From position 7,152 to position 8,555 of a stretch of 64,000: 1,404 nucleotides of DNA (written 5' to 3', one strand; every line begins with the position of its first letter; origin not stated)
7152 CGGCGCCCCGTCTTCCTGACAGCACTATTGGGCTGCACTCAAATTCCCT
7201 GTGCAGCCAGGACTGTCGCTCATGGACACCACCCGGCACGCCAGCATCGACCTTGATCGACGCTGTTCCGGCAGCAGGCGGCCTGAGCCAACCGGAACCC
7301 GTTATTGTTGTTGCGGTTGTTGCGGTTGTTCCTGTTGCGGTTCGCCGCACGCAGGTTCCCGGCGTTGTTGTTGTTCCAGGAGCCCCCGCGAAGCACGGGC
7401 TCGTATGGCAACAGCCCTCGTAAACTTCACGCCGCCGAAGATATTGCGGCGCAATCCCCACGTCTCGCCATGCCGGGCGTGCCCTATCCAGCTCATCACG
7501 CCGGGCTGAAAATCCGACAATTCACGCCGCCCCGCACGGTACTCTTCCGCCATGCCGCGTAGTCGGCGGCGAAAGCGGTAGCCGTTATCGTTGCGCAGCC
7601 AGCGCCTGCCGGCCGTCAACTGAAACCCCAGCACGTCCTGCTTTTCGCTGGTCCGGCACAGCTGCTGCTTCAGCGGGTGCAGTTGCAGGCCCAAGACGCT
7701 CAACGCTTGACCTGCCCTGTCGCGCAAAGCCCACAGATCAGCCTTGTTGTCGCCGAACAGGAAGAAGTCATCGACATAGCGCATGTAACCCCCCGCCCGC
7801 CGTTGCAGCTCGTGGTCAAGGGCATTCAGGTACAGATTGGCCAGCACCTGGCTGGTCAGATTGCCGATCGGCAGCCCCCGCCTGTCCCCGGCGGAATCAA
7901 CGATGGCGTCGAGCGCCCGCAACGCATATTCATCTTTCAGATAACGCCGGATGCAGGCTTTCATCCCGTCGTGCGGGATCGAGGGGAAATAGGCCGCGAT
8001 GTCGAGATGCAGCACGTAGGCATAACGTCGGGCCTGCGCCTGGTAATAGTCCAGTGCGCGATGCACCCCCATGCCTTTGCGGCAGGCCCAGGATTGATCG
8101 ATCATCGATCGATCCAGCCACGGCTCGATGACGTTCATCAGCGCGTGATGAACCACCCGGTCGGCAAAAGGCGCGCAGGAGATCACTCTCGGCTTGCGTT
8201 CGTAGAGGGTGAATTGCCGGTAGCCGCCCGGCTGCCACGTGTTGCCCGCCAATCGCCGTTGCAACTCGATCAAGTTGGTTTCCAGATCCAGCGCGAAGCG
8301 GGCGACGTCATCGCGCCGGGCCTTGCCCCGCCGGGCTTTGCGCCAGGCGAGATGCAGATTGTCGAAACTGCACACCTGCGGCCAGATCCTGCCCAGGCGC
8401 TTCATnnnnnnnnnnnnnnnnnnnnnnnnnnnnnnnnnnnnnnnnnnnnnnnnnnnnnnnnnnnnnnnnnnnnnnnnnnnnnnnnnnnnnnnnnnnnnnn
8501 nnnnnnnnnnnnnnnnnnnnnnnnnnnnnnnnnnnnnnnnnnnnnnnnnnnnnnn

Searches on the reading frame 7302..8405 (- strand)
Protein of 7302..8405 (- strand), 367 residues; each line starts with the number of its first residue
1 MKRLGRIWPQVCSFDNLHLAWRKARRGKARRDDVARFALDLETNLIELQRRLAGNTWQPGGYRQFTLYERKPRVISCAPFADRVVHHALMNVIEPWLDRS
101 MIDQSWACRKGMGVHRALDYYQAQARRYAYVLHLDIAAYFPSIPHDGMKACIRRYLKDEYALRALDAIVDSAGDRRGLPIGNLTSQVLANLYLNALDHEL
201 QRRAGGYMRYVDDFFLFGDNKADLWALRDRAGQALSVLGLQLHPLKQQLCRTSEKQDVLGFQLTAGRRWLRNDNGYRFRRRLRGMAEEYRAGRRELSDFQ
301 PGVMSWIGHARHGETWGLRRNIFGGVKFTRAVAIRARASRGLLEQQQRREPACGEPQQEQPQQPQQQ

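Call 6: search_protein_families(library=pfam, proteins=[window:7302-8405:-], max_evalue=0.01)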
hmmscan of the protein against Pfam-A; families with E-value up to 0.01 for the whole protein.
window:7302-8405:- (367 aa): 1 family
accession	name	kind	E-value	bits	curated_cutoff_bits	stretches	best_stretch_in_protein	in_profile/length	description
PF00078.32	RVT_1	-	1.1e-19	71.5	29.6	1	71-263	8-205/205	Reverse transcriptase (RNA-dependent DNA polymerase)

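Call 11: find_encoding_contigs(protein=window:7302-8405:-, flank=10000, max_places=10)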
Protein window:7302-8405:- (367 aa): no gene with exactly this product is on record in the collection.

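Call 29: find_homologous_proteins(query=window:7302-8405:-, max_evalue=1e-40)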
Query window:7302-8405:- (367 aa): 3769 proteins with E <= 1e-40 among 8000 candidates; the best 120 are listed.
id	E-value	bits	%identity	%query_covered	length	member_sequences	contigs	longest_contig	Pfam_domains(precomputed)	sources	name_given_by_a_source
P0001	2.2e-168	578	76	91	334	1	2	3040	PF00078.33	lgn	-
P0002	1.9e-149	516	90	66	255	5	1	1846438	PF00078.33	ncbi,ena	-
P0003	1.3e-116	408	55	91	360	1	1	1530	PF00078.33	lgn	-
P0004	6.2e-114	399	57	90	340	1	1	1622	PF00078.33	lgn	-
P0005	9.1e-113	395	56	90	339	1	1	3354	PF00078.33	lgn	-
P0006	1.5e-112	394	56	90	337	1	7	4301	PF00078.33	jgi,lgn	jgi:retron-type reverse transcriptase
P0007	1.5e-112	394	56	90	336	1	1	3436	PF00078.33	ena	-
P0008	3.7e-112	393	55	90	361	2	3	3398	PF00078.33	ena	-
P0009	3.9e-112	393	51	96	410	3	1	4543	PF00078.33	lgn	-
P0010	7.1e-112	392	52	98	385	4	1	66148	PF00078.33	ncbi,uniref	ncbi:reverse transcriptase domain-containing protein [Plasticicumulans sp.]|uniref:reverse transcrip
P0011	1.7e-111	391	54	90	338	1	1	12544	PF00078.33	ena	-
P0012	2.4e-111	390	51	90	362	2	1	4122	PF00078.33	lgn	-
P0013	4.3e-111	390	54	90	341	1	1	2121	PF00078.33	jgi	jgi:RNA-directed DNA polymerase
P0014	6.4e-111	389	55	89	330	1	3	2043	PF00078.33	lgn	-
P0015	1.0e-110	388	51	98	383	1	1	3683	PF00078.33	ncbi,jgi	jgi:RNA-directed DNA polymerase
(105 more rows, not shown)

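Call 30: find_encoding_contigs(protein=P0002, flank=10000, max_places=10)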
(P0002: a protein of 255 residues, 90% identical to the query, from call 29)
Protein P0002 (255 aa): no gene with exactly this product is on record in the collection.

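Call 31: find_encoding_contigs(protein=P0001, flank=10000, max_places=10)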
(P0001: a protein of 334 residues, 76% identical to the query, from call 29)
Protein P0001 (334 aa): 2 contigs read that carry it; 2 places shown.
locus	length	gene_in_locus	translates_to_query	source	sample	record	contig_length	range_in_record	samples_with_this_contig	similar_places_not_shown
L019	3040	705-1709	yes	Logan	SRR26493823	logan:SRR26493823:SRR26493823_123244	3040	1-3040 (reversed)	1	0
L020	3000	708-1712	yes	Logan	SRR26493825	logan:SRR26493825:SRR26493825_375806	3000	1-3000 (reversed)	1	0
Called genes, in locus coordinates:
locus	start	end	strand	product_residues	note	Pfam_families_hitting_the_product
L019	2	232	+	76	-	?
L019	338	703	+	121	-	PF22296:bAvd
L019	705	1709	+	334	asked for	PF00078:RVT_1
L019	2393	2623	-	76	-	-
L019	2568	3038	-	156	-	?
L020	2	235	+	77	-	?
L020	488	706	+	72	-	PF22296:bAvd (weak)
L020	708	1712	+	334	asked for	PF00078:RVT_1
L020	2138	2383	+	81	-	-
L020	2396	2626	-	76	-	-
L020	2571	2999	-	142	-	?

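Call 32: list_cluster_members(proteins=[P0002])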
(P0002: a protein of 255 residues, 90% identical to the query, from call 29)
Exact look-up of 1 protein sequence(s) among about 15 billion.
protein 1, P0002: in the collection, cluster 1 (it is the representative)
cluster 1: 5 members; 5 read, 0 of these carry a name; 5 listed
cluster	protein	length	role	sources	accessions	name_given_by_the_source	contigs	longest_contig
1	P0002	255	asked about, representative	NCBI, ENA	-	-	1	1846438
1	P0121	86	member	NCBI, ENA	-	-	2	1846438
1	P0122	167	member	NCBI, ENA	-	-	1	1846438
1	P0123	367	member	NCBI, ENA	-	-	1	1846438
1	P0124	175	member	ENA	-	-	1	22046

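Call 34: find_encoding_contigs(protein=P0123, flank=10000, max_places=10)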
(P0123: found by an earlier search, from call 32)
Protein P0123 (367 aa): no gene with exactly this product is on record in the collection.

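Call 43: find_encoding_contigs(protein=P0124, flank=10000, max_places=6)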
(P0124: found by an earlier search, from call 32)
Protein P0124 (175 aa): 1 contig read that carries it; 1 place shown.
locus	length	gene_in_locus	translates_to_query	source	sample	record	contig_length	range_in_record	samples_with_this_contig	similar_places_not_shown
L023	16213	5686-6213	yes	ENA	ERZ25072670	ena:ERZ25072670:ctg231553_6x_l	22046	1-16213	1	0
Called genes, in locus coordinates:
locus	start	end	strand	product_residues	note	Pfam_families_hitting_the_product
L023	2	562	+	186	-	?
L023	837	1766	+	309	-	PF03781:FGE-sulfatase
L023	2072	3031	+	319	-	PF03781:FGE-sulfatase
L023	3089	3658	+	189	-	-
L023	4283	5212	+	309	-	PF03781:FGE-sulfatase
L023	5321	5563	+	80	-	PF22296:bAvd (weak)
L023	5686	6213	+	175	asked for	PF00078:RVT_1 (weak)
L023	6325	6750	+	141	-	-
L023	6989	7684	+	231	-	-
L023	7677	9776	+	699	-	PF03781:FGE-sulfatase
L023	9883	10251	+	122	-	PF22296:bAvd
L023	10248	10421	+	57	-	-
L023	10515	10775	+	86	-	-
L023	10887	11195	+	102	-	-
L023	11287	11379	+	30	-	-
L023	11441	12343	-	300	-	PF02749:QRPTase_N, PF01729:QRPTase_C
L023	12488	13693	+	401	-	PF13173:AAA_14, PF13635:DUF4143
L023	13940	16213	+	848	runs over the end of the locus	PF01555:N6_N4_Mtase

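Call 55: find_homologous_proteins(query=L023:6989-7684:+, max_evalue=0.01)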
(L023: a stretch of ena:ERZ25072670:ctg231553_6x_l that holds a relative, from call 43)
Query L023:6989-7684:+ (231 aa): 2 proteins with E <= 0.01 among 2488 candidates.
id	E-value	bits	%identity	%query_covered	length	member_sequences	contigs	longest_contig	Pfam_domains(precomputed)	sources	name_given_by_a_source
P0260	6.9e-147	505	100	100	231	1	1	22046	-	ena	-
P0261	1.4e-77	278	91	67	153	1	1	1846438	-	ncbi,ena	-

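Call 57: find_encoding_contigs(protein=P0261, flank=8000, max_places=5)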
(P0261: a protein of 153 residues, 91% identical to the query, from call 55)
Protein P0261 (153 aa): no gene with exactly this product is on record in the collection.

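Call 82: find_related_loci(query=window:7302-8405:-, collection=viral_contigs, flank=10000)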
Query window:7302-8405:- (367 aa) in viral_contigs; peptide patterns used: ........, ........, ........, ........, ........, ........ (x = any residue, [..] = any of these).
2 stretches matched a pattern; 2 encode a relative of the query (tblastn E <= 1e-3); 2 distinct loci.
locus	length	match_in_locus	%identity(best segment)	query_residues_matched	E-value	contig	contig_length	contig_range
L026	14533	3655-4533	32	14-271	6e-29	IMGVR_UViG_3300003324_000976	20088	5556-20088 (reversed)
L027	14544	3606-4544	32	12-288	8e-29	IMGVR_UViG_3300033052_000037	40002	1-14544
